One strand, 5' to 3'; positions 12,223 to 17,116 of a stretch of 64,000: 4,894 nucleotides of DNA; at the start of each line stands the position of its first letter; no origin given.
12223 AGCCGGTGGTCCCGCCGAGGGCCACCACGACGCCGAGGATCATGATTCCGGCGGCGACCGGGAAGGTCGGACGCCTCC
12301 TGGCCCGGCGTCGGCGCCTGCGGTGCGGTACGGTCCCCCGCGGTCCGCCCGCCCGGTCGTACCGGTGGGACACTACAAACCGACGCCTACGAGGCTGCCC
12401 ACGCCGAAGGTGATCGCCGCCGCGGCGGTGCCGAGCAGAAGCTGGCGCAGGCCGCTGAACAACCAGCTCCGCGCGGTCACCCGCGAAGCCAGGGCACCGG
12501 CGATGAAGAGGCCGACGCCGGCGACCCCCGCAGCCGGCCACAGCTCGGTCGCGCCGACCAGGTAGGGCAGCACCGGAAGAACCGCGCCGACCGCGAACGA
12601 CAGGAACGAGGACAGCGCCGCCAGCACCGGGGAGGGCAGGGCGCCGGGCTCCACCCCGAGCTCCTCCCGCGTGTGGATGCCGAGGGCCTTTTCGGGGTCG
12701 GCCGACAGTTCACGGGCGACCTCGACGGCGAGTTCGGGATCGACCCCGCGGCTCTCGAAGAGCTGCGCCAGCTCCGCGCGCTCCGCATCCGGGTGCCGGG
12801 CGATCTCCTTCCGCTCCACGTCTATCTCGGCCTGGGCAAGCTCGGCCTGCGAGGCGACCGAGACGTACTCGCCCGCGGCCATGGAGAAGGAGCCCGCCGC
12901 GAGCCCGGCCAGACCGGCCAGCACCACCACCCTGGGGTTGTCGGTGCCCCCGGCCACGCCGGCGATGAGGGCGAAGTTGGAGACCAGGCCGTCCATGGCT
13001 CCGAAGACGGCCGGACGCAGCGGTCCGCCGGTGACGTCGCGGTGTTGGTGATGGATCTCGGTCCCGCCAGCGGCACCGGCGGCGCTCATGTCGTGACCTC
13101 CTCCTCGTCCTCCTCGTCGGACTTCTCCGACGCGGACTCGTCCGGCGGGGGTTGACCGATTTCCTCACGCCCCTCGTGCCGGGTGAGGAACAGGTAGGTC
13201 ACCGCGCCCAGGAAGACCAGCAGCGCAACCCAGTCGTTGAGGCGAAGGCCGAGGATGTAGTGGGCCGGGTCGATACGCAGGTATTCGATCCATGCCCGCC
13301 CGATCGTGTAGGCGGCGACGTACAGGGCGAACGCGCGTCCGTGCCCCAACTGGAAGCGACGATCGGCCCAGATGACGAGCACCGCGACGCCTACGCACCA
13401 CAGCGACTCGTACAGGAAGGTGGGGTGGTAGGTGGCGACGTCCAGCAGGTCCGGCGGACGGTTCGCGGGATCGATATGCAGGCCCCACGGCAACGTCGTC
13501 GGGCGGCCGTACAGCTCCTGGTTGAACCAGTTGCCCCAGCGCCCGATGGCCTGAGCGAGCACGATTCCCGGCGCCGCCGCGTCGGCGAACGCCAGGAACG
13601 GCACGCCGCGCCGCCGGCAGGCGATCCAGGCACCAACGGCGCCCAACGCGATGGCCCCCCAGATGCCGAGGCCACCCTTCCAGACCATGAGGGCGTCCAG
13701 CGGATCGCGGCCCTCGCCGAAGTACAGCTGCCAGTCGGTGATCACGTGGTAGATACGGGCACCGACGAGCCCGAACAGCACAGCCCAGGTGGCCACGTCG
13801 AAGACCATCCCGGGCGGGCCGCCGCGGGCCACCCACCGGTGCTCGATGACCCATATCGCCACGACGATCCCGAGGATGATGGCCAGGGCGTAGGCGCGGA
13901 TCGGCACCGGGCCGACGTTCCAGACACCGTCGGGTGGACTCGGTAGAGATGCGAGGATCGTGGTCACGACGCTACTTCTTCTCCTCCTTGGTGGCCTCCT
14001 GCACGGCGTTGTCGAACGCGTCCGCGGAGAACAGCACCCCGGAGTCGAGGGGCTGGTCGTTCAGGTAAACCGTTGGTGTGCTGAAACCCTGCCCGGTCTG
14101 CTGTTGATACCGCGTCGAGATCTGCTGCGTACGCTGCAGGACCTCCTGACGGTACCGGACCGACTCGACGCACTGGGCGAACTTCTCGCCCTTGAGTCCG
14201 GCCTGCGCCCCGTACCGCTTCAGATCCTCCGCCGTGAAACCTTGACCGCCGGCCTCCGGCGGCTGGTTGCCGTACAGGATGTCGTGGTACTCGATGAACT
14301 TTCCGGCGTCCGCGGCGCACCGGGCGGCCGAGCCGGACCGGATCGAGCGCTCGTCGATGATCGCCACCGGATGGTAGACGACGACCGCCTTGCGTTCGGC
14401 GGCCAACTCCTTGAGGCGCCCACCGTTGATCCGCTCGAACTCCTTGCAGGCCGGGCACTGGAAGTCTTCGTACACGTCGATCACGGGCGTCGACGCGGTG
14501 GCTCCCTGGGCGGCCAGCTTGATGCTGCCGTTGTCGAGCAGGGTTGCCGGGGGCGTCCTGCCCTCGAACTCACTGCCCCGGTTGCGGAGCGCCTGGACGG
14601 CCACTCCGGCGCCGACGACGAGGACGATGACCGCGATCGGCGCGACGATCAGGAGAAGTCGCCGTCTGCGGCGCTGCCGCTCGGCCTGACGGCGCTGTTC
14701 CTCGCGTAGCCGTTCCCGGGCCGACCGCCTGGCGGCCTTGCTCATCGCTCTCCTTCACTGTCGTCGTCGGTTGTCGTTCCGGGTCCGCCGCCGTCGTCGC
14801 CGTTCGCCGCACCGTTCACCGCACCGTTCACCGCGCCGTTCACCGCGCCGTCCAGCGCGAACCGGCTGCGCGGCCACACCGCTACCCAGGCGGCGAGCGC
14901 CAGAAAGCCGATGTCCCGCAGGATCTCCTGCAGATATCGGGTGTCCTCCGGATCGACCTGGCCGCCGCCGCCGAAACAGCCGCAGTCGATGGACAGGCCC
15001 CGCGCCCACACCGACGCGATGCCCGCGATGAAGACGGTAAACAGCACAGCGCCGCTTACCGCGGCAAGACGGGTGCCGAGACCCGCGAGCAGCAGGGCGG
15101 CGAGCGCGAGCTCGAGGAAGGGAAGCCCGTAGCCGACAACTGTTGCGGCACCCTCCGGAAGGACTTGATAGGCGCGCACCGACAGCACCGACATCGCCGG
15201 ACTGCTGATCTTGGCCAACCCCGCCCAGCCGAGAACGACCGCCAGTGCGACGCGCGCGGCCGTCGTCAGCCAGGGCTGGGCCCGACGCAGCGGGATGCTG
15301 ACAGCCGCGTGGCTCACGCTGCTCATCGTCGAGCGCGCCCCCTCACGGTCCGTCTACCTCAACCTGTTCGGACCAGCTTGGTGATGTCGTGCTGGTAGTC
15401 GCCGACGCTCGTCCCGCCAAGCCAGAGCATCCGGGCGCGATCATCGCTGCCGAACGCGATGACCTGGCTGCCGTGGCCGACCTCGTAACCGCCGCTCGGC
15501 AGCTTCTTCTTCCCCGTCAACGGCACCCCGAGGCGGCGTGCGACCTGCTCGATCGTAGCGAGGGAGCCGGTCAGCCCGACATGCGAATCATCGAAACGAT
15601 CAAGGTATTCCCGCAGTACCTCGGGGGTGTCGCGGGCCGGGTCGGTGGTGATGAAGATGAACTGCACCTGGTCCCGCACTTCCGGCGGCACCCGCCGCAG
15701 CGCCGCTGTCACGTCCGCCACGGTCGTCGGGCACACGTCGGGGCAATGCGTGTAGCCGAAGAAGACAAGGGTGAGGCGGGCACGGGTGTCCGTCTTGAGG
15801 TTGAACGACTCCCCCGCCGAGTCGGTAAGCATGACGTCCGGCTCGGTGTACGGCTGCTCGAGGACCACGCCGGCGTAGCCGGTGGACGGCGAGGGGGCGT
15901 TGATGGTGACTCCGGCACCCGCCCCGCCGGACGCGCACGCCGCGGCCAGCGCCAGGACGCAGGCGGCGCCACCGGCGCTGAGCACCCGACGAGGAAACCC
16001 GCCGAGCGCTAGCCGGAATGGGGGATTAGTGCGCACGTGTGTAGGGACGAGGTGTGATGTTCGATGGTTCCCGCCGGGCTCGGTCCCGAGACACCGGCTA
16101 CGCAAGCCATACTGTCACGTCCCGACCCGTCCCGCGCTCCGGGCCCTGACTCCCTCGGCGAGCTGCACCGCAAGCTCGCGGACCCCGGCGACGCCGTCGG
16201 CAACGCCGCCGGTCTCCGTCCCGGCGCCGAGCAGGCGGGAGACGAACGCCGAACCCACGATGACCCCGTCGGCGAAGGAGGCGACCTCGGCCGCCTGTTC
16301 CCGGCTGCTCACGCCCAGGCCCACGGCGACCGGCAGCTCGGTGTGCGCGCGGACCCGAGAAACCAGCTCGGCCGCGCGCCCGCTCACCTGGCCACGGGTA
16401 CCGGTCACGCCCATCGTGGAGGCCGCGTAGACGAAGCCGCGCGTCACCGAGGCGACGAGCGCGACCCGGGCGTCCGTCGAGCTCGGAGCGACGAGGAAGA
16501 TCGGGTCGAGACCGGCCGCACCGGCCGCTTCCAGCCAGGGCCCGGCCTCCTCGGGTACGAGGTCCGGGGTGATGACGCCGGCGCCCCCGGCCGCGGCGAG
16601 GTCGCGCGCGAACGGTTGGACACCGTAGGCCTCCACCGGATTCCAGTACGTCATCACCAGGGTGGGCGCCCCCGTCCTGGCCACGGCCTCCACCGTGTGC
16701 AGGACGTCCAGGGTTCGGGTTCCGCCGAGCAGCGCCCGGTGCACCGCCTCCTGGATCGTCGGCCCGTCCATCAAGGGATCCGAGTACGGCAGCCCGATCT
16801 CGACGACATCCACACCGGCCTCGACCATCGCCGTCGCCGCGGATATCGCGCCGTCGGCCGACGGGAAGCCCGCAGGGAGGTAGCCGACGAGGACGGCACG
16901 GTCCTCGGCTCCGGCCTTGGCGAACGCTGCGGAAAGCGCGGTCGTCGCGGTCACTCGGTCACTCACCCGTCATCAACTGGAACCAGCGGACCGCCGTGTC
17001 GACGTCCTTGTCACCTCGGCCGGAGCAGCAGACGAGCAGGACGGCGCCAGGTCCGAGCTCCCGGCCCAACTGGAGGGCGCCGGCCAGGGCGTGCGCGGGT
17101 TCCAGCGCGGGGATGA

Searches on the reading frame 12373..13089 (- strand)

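Call 33: search_protein_families(library=pfam, proteins=[window:12373-13089:-], max_evalue=0.00001)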
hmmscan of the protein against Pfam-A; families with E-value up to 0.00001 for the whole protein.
window:12373-13089:- (238 aa): 1 family
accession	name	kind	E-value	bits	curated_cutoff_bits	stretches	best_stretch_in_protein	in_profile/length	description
PF01988.24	VIT1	-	1.2e-68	231.6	28.1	1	24-232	1-214/214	VIT family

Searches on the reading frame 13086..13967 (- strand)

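Call 33: search_protein_families(library=pfam, proteins=[window:13086-13967:-], max_evalue=0.00001)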
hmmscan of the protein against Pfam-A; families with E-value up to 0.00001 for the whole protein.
window:13086-13967:- (293 aa): 1 family
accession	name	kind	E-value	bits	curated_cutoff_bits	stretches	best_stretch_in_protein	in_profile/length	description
PF01790.23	LGT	-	1.2e-66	224.9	24.9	1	15-260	3-239/240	Prolipoprotein diacylglyceryl transferase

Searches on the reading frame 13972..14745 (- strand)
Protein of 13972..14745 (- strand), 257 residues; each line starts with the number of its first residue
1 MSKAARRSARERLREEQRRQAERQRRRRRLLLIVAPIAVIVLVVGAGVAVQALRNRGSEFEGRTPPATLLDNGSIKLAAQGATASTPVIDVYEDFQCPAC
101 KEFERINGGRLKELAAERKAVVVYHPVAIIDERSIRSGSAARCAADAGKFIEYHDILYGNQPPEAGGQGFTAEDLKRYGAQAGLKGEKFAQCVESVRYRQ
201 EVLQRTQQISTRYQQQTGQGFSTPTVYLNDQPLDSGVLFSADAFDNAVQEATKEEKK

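Call 33: search_protein_families(library=pfam, proteins=[window:13972-14745:-], max_evalue=0.00001)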
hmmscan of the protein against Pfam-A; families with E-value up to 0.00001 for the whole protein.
window:13972-14745:- (257 aa): 1 family
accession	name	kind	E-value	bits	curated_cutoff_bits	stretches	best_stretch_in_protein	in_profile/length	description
PF13462.12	Thioredoxin_4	-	1e-16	62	23.2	1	79-234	7-151/165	Thioredoxin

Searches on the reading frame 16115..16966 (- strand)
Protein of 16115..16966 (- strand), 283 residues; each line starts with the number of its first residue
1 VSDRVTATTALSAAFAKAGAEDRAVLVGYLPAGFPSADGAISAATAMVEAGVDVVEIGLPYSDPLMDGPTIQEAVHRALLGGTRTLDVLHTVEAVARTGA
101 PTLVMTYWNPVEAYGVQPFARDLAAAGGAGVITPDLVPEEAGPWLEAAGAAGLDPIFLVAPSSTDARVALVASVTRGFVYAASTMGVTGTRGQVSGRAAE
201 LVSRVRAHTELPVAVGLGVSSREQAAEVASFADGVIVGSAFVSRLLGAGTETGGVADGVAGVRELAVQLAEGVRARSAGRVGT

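Call 33: search_protein_families(library=pfam, proteins=[window:16115-16966:-], max_evalue=0.00001)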
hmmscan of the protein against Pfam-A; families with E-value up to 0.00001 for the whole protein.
window:16115-16966:- (283 aa): 1 family
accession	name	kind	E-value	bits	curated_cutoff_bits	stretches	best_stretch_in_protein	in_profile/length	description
PF00290.26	Trp_syntA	-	9.2e-71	238.2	27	1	15-246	1-234/259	Tryptophan synthase alpha chain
